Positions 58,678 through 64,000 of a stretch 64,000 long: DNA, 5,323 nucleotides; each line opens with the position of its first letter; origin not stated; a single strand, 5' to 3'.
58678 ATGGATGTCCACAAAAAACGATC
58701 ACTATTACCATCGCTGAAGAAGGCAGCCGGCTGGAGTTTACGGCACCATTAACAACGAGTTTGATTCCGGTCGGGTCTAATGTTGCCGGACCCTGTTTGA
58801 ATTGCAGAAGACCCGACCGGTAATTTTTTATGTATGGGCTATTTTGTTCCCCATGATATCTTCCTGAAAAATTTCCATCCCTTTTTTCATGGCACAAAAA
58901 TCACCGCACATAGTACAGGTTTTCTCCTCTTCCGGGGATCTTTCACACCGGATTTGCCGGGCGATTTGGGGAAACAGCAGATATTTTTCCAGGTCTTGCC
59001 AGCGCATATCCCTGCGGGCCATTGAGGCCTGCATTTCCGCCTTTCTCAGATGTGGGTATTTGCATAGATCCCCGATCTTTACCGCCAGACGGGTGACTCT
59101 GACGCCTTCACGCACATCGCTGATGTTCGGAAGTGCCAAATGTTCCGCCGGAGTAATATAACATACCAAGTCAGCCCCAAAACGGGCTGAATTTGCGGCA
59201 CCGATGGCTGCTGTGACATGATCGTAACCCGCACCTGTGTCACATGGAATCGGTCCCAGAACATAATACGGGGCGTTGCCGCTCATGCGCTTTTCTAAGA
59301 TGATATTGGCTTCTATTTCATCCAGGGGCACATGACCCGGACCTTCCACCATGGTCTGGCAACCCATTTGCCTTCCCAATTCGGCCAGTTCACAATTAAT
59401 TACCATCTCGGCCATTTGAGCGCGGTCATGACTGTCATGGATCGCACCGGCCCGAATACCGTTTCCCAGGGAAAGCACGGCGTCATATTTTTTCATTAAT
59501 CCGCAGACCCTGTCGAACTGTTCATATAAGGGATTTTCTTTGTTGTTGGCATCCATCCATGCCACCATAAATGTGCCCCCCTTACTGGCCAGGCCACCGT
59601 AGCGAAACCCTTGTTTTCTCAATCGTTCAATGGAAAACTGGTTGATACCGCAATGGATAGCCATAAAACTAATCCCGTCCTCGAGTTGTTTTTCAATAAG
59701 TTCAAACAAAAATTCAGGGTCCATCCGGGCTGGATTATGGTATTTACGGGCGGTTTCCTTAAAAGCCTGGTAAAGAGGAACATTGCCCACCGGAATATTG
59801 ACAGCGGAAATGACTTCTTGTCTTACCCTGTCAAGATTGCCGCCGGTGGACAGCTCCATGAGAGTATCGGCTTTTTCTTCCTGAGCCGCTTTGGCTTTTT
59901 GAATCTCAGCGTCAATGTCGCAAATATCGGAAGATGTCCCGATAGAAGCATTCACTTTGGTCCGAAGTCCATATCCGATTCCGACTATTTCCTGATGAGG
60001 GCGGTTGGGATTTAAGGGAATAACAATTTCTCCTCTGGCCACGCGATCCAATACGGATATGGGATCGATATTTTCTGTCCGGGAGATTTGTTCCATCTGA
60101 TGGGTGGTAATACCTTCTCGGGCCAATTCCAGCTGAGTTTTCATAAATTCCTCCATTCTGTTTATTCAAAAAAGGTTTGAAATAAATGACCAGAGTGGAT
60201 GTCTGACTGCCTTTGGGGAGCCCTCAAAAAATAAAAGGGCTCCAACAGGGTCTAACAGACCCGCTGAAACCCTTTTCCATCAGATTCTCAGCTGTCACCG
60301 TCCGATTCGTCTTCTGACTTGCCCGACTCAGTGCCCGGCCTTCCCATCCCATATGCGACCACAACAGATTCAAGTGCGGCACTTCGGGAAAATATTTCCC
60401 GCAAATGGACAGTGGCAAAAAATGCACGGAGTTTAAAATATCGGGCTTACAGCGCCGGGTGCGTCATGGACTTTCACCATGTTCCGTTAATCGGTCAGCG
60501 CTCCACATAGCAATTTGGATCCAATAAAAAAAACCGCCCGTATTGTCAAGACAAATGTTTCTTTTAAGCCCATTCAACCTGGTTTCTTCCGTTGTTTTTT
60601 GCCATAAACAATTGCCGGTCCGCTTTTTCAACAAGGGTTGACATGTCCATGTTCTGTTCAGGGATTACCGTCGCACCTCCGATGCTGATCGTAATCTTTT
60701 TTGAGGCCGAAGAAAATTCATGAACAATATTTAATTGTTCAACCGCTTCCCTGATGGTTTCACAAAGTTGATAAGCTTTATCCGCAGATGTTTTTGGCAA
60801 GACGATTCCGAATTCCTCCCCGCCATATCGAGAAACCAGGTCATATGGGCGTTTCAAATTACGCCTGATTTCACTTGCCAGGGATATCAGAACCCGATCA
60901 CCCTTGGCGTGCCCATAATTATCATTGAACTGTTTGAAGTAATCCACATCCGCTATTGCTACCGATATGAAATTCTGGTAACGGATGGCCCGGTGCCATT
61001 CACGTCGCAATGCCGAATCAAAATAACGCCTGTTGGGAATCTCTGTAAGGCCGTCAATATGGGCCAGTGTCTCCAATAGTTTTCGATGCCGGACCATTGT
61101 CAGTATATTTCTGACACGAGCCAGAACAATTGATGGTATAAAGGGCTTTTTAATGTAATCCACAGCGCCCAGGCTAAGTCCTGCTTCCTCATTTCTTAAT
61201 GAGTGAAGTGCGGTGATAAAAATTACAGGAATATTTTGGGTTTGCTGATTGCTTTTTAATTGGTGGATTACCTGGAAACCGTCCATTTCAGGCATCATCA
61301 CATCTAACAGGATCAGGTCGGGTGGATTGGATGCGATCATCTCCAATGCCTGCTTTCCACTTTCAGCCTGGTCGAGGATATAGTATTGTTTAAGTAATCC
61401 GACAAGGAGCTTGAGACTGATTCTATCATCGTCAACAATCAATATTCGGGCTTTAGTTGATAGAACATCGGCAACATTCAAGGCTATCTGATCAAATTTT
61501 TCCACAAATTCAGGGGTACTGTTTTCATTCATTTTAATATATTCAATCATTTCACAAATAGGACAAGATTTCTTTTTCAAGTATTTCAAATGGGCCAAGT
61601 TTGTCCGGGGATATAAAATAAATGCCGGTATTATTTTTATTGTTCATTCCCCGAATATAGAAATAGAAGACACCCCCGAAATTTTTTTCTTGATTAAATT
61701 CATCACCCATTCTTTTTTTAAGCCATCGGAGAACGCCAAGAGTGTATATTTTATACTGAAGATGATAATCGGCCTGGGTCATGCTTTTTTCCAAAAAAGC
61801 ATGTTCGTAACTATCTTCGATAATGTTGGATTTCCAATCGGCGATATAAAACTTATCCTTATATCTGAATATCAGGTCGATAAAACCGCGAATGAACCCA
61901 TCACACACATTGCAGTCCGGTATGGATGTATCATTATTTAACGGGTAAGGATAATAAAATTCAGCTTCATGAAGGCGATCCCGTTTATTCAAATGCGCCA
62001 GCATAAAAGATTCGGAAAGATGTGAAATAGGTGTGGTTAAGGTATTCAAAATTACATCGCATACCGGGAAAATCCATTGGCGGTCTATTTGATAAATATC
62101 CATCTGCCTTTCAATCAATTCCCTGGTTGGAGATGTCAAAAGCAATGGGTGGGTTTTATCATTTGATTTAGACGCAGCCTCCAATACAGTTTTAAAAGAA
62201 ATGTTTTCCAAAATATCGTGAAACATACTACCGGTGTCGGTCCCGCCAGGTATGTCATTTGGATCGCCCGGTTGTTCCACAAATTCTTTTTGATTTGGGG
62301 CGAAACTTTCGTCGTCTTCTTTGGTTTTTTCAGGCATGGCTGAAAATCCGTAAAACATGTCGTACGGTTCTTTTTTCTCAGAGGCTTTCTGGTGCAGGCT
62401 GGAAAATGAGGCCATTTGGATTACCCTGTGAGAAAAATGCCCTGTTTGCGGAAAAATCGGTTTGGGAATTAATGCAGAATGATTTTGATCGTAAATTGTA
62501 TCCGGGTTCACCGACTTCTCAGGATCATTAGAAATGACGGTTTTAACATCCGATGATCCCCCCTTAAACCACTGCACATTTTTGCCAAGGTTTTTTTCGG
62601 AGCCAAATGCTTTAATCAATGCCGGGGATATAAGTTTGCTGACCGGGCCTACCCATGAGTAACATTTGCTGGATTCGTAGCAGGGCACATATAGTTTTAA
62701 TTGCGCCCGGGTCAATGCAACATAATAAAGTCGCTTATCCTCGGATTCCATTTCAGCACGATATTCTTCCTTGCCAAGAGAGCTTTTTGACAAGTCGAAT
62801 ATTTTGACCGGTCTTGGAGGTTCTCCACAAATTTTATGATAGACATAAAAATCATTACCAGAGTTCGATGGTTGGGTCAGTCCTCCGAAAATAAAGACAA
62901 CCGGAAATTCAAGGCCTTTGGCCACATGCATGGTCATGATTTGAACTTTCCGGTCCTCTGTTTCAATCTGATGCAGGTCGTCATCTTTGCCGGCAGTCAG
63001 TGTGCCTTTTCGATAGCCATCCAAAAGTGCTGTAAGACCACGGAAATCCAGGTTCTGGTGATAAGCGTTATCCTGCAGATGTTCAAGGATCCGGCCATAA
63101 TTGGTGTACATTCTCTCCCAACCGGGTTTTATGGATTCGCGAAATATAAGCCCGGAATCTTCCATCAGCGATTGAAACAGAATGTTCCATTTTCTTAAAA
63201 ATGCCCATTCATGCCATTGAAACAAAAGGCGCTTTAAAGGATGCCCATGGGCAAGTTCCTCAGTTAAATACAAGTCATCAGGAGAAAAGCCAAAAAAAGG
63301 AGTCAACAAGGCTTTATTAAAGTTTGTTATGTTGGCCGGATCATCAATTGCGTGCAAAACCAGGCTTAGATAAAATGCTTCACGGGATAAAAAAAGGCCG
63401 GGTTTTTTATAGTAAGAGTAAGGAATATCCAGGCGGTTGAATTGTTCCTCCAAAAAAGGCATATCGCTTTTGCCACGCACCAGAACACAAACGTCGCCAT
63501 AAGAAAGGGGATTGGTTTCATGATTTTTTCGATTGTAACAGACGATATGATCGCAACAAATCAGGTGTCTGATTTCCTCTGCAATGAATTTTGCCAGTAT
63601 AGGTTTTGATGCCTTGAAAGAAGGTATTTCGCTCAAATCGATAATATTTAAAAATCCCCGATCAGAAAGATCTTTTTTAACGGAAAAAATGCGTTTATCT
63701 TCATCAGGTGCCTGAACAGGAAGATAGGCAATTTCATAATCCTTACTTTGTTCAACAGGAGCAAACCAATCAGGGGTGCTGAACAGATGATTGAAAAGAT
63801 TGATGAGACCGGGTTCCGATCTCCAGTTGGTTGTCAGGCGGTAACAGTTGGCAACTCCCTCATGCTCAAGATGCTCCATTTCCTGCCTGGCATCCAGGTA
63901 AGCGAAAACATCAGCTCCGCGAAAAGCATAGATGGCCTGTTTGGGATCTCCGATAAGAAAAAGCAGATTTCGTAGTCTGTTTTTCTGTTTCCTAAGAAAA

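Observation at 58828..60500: ThiC homologue controlled by a cobalamin riboswitch: likely anaerobic benzimidazole (B12 lower ligand) synthase BzaF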

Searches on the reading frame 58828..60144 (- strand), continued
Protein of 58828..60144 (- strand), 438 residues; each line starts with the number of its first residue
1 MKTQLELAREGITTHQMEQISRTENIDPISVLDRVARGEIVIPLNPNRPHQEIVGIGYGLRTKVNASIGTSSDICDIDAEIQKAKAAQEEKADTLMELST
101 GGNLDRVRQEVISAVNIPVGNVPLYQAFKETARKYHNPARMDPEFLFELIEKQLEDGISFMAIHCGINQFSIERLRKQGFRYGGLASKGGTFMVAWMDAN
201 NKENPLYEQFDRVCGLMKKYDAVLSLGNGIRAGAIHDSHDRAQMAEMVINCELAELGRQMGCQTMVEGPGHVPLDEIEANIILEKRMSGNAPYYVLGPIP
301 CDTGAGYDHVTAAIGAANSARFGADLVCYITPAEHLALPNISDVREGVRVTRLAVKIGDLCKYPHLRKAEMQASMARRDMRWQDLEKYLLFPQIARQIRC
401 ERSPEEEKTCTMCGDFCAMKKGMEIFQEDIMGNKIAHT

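Call 73: find_encoding_contigs(protein=P0344, flank=10000, max_places=1)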
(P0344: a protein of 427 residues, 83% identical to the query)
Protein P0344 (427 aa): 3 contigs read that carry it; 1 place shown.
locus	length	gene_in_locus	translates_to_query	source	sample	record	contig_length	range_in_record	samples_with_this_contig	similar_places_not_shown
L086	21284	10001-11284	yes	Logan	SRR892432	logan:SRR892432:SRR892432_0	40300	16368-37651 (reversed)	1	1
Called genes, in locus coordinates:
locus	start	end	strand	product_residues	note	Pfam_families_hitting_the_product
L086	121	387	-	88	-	-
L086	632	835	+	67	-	-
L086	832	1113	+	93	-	-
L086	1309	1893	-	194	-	-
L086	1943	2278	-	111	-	-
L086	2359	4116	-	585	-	PF03601:Cons_hypoth698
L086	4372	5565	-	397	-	PF10087:DUF2325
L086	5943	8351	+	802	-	PF11845:Tll0287-like, PF08448:PAS_4 (weak), PF00512:HisKA, PF02518:HATPase_c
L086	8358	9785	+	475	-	PF00072:Response_reg, PF00158:Sigma54_activat, PF14532:Sigma54_activ_2, PF07728:AAA_5 (weak), PF25601:AAA_lid_14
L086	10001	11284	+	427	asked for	PF01964:ThiC_Rad_SAM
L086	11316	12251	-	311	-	PF00561:Abhydrolase_1, PF12146:Hydrolase_4, PF12697:Abhydrolase_6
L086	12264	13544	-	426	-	PF09861:Lar_N, PF21113:LarA_C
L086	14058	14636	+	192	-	PF01209:Ubie_methyltran, PF01269:Fibrillarin (weak), PF13847:Methyltransf_31, PF13649:Methyltransf_25, PF08241:Methyltransf_11, PF08242:Methyltransf_12, PF00891:Methyltransf_2 (faint)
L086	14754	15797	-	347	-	PF07670:Gate (faint)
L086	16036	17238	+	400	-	PF08241:Methyltransf_11, PF13649:Methyltransf_25 (weak)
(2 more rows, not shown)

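Call 78: list_cluster_members(proteins=[P0046, P0073, P0095, P0344, P0118])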
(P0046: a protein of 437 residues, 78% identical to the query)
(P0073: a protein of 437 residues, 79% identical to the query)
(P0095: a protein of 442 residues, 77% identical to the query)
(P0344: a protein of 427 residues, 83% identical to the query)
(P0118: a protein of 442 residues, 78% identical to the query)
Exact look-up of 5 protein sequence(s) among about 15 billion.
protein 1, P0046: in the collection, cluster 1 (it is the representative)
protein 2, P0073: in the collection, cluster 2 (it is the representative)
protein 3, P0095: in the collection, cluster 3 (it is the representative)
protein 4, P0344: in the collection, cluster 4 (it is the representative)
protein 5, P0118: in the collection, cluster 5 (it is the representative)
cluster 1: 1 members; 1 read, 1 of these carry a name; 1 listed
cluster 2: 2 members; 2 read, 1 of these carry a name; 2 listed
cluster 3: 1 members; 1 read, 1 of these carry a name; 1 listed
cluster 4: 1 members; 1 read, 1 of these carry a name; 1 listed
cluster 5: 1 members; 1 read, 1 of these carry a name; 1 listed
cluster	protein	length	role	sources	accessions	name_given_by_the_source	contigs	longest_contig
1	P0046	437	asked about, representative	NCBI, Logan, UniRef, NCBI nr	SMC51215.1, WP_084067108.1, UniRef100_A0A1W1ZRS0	phosphomethylpyrimidine synthase [Desulfocicer vacuolatum DSM 3385] | Phosphomethylpyrimidine synthase n=1 Tax=Desulfocicer vacuolatum DSM 3385 TaxID=1121400 ... | phosphomethylpyrimidine synthase ThiC [Desulfocicer vacuolatum]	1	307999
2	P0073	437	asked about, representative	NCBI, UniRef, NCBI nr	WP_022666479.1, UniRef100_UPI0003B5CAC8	phosphomethylpyrimidine synthase ThiC [Desulfospira joergensenii] | phosphomethylpyrimidine synthase ThiC n=1 Tax=Desulfospira joergensenii TaxID=53329 ...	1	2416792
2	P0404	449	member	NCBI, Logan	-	-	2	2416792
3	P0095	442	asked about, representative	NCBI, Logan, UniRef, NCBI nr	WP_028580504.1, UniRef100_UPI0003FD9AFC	phosphomethylpyrimidine synthase ThiC [Desulfogranum japonicum] | phosphomethylpyrimidine synthase ThiC n=1 Tax=Desulfogranum japonicum TaxID=231447 ...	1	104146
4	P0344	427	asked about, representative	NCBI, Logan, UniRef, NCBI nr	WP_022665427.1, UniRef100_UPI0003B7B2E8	phosphomethylpyrimidine synthase ThiC [Desulfospira joergensenii] | phosphomethylpyrimidine synthase ThiC n=1 Tax=Desulfospira joergensenii TaxID=53329 ...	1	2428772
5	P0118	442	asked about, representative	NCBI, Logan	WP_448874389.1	phosphomethylpyrimidine synthase ThiC [Desulfobulbus propionicus]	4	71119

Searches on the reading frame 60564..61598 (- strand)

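Call 27: search_protein_families(library=pfam, proteins=[window:60564-61598:-], max_evalue=0.01)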
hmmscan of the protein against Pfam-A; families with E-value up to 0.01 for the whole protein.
window:60564-61598:- (344 aa): 3 families
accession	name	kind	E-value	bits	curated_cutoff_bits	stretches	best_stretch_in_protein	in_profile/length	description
PF00990.26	GGDEF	-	2.5e-49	167.6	23.8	1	179-340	1-161/161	Diguanylate cyclase, GGDEF domain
PF00072.30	Response_reg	-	1e-26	93.7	30.2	1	52-162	1-110/111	Response regulator receiver domain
PF22335.1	Cas10-Cmr2_palm2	-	0.0012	19.4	27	1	259-341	58-132/133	Cas10/Cmr2, second palm domain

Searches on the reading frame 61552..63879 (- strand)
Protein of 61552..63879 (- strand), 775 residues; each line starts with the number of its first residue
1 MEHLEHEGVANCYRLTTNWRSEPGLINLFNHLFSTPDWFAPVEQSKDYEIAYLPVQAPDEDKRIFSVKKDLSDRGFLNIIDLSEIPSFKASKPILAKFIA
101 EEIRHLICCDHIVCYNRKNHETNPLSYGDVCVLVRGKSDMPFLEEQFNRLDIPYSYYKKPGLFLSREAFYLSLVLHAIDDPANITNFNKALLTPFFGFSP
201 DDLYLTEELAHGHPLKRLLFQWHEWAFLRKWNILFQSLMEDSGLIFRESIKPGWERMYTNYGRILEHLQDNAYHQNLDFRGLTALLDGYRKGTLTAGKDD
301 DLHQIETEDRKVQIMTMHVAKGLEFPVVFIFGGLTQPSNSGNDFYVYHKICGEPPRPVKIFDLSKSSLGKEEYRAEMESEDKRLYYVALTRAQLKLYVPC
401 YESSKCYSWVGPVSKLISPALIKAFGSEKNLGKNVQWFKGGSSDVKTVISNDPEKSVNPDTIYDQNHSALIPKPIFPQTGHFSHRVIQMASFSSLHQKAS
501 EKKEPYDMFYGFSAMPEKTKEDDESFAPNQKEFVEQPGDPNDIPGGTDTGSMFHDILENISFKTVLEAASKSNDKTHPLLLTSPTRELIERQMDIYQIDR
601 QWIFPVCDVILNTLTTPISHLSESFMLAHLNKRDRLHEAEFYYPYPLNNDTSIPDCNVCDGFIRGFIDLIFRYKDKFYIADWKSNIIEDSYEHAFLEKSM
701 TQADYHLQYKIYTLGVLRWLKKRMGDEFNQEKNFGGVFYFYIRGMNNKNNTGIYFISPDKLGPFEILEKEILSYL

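Call 27: search_protein_families(library=pfam, proteins=[window:61552-63879:-], max_evalue=0.01)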
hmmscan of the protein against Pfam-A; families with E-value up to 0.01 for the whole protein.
window:61552-63879:- (775 aa): 3 families
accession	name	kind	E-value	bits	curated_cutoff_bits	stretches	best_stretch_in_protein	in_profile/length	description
PF13361.12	UvrD_C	-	1.5e-24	87.5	25.6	1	96-400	54-347/350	UvrD-like helicase C-terminal domain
PF13538.12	UvrD_C_2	-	7.1e-08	32.6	27.4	1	313-334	3-24/52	UvrD-like helicase C-terminal domain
PF12705.13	PDDEXK_1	-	0.00067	20.1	22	1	548-747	36-194/247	PD-(D/E)XK nuclease superfamily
